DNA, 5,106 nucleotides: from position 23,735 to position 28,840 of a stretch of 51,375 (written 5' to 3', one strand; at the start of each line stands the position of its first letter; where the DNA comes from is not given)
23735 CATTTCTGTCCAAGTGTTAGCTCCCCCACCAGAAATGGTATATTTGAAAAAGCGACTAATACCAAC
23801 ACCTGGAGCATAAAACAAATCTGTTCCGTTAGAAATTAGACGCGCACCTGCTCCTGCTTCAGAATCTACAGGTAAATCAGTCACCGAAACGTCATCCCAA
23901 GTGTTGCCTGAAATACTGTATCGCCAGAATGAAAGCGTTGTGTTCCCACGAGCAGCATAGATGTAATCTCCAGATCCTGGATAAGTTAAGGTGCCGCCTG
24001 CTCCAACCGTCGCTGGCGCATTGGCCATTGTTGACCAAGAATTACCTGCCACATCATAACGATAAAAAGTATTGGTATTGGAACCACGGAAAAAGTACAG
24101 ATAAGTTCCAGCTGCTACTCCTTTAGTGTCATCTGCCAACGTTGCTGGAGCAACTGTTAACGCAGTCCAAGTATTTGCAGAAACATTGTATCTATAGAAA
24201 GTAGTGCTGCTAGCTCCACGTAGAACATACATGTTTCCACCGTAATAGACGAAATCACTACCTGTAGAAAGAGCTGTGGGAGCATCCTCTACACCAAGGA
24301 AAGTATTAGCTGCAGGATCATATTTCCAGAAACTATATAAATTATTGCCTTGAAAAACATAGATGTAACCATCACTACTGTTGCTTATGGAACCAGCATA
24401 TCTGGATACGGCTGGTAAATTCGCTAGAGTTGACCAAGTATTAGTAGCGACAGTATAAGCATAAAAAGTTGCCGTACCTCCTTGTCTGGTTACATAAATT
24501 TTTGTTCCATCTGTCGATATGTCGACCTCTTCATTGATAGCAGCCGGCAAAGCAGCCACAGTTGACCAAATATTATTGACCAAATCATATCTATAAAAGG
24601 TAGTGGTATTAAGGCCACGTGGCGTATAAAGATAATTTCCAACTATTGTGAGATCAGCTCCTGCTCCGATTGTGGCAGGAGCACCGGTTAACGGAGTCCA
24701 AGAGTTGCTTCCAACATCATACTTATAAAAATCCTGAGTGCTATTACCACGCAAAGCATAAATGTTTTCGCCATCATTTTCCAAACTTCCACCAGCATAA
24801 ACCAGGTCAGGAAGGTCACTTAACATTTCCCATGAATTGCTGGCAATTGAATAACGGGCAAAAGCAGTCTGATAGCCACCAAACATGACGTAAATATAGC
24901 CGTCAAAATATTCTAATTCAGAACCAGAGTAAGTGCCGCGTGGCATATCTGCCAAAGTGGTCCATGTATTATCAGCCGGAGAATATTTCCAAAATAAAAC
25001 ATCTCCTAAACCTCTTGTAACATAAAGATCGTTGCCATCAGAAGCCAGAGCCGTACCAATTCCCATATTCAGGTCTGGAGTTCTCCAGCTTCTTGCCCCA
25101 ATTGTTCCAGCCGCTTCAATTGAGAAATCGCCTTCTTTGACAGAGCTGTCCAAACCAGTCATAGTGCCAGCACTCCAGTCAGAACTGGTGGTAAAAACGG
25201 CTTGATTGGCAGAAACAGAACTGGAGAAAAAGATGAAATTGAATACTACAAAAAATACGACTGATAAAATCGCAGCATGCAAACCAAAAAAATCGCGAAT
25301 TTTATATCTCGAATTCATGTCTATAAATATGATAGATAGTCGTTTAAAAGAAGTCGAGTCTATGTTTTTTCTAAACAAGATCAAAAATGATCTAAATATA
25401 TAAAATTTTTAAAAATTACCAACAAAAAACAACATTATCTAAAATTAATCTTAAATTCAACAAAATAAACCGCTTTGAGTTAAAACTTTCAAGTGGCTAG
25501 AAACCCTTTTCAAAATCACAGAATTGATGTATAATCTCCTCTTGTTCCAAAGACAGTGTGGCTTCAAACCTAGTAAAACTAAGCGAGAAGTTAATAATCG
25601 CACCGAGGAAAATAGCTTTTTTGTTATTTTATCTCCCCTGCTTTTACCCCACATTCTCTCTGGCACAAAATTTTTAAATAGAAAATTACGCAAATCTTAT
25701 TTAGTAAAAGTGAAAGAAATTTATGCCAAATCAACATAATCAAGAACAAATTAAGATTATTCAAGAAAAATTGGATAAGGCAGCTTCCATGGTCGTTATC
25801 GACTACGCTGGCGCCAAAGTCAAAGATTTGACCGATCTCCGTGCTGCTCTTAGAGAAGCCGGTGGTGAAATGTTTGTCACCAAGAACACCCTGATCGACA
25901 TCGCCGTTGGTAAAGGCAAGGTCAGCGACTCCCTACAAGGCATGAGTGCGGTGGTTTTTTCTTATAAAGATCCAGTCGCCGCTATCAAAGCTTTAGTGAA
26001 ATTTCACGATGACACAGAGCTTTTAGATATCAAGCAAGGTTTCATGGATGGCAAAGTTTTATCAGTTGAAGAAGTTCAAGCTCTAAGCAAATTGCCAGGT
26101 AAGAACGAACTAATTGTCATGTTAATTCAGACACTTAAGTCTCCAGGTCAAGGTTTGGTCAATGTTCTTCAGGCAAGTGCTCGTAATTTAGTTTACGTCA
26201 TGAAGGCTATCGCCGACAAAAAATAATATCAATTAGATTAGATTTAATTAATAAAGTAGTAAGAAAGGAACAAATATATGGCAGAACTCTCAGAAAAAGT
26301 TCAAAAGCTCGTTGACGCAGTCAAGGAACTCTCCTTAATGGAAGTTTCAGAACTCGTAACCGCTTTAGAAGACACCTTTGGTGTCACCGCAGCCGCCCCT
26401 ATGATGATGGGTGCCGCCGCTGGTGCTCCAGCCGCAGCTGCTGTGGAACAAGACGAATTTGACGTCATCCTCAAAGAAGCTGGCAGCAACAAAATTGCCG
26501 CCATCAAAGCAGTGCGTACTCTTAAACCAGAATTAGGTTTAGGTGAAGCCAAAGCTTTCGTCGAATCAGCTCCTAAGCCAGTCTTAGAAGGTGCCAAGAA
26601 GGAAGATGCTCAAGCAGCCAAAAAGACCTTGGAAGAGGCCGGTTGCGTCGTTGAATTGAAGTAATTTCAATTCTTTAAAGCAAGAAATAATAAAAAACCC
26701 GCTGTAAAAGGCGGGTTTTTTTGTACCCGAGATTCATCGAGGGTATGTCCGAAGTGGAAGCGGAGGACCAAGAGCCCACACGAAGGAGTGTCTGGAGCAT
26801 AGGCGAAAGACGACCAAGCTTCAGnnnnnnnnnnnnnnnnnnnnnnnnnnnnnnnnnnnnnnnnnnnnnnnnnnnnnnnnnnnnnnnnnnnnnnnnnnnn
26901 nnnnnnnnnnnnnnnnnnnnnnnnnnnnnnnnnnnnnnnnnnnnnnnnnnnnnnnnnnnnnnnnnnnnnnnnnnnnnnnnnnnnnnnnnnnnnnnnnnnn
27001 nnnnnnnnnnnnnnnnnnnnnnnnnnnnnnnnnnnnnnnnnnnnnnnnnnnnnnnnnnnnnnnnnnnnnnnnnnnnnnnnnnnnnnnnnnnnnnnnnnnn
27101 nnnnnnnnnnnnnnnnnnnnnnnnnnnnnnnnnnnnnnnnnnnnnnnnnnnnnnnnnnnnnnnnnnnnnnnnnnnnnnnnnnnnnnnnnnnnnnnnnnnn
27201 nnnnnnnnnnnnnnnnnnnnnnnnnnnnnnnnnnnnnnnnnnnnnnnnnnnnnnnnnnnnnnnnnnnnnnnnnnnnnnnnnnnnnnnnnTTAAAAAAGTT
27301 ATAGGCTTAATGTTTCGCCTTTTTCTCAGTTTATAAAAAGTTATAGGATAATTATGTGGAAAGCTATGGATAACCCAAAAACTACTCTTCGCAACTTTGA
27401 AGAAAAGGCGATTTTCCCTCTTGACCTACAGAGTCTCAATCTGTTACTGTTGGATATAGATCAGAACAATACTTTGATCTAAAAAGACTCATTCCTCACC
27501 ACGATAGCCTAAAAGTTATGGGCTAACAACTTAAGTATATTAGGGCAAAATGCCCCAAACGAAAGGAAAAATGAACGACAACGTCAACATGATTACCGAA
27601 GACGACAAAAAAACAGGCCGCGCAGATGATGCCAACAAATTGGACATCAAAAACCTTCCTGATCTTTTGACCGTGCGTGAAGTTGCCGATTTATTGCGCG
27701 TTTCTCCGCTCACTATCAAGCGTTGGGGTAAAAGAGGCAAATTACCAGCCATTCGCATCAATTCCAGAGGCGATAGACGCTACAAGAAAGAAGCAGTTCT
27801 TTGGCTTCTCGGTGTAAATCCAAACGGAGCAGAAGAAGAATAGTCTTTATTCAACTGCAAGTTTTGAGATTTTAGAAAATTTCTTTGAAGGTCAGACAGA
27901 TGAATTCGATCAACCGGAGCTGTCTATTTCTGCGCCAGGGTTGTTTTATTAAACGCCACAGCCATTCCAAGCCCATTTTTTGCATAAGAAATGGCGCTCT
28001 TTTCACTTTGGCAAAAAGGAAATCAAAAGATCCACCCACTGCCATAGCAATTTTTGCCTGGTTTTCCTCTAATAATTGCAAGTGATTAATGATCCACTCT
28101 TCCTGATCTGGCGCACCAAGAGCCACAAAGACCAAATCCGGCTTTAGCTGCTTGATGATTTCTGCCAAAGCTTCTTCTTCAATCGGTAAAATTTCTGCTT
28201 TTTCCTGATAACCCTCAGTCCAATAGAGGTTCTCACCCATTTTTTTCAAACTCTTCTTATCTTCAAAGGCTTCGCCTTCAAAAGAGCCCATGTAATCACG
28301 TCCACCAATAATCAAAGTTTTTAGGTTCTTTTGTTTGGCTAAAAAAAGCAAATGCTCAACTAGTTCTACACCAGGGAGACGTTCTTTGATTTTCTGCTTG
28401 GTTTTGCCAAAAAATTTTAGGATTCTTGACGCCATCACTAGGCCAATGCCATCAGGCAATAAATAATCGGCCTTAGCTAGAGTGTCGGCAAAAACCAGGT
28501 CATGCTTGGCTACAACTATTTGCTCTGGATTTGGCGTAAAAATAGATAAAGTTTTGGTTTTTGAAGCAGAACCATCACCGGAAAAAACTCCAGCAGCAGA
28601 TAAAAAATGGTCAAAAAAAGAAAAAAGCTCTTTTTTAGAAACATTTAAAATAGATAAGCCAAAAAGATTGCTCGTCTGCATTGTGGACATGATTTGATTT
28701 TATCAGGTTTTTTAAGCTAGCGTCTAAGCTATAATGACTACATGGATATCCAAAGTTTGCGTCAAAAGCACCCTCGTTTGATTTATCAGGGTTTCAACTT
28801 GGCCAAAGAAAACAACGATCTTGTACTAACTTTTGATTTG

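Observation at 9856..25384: Six-gene coupled operon: giant propeller/FN3 surface protein, FN3 anchor, MacB-type ABC with oversized ectodomain, DUF2207 and an 816-aa coiled-coil protein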

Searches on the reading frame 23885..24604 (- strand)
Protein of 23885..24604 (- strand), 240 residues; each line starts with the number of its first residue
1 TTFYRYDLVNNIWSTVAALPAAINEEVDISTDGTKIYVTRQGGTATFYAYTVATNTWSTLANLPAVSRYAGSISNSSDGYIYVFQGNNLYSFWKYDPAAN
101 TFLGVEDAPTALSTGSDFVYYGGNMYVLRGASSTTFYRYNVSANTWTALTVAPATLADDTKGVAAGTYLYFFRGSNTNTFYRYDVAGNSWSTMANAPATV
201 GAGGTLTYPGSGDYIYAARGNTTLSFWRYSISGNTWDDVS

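Call 44: search_protein_families(library=pfam, proteins=[window:23885-24604:-], max_evalue=0.01)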
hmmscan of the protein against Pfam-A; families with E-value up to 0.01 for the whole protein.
window:23885-24604:- (240 aa): 8 families
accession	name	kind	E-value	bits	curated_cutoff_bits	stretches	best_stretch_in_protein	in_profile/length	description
PF13964.12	Kelch_6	-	4.8e-15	55.4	25.3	0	73-109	6-47/50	Kelch motif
PF01344.31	Kelch_1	-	5.8e-15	54.9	20.1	0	174-195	23-44/46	Kelch motif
PF13415.12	Kelch_3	-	2.3e-13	50.4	22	0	40-70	13-43/48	Galactose oxidase, central domain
PF13418.12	Kelch_4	-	2.2e-12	47.2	21.6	0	181-197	32-48/49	Galactose oxidase, central domain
PF24981.1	Beta-prop_ATRN-LZTR1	-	1.1e-07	31.9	50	1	113-204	47-151/289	Attractin/LZTR1 beta-propeller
PF24996.1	NANM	-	4.3e-07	29.6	45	1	107-203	3-111/350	N-acetylneuraminate epimerase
PF07646.21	Kelch_2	-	4.5e-07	29.9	21.3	0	119-150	8-45/48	Kelch motif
PF24681.1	Kelch_KLHDC2_KLHL20_DRC7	-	2.3e-06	27.5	50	1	115-238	62-193/221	KLHDC2/KLHL20/DRC7 Kelch-repeats domain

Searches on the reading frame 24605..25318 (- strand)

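Call 44: search_protein_families(library=pfam, proteins=[window:24605-25318:-], max_evalue=0.01)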
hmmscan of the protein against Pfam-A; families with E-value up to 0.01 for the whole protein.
window:24605-25318:- (238 aa): 8 families
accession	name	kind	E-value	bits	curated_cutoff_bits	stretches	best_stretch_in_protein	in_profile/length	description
PF13964.12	Kelch_6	-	2.8e-15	56.1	25.3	2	90-127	6-48/50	Kelch motif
PF13418.12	Kelch_4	-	1.5e-07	31.6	21.6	0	110-126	32-48/49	Galactose oxidase, central domain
PF01344.31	Kelch_1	-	3.1e-07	30.2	20.1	0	90-126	6-46/46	Kelch motif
PF07646.21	Kelch_2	-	2.1e-06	27.9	21.3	0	185-212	13-46/48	Kelch motif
PF13415.12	Kelch_3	-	4.2e-06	27.2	22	0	190-212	13-34/48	Galactose oxidase, central domain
PF24996.1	NANM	-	0.00012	21.5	45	0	81-164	2-97/350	N-acetylneuraminate epimerase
PF21959.2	DUF6923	-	0.0011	19.2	27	0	174-232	89-146/234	Repeat of unknown function (DUF6923)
PF24981.1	Beta-prop_ATRN-LZTR1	-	0.0034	17.1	50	0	109-214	69-199/289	Attractin/LZTR1 beta-propeller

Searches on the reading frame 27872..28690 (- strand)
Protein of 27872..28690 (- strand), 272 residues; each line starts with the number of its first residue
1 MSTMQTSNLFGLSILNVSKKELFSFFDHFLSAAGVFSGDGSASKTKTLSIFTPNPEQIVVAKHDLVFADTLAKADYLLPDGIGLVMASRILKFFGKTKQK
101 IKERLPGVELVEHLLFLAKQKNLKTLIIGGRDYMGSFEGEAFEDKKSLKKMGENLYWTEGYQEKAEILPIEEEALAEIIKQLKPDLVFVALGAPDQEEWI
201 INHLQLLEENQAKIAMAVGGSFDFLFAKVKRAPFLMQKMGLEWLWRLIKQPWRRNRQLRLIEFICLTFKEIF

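Call 34: search_protein_families(library=pfam, proteins=[window:27872-28690:-], max_evalue=0.001)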
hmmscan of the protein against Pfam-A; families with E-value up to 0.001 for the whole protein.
window:27872-28690:- (272 aa): 1 family
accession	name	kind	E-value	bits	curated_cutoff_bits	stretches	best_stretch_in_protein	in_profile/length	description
PF03808.19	Glyco_tran_WecG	-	1.1e-42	146.1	27.4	1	74-257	1-167/168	Glycosyl transferase WecG/TagA/CpsF family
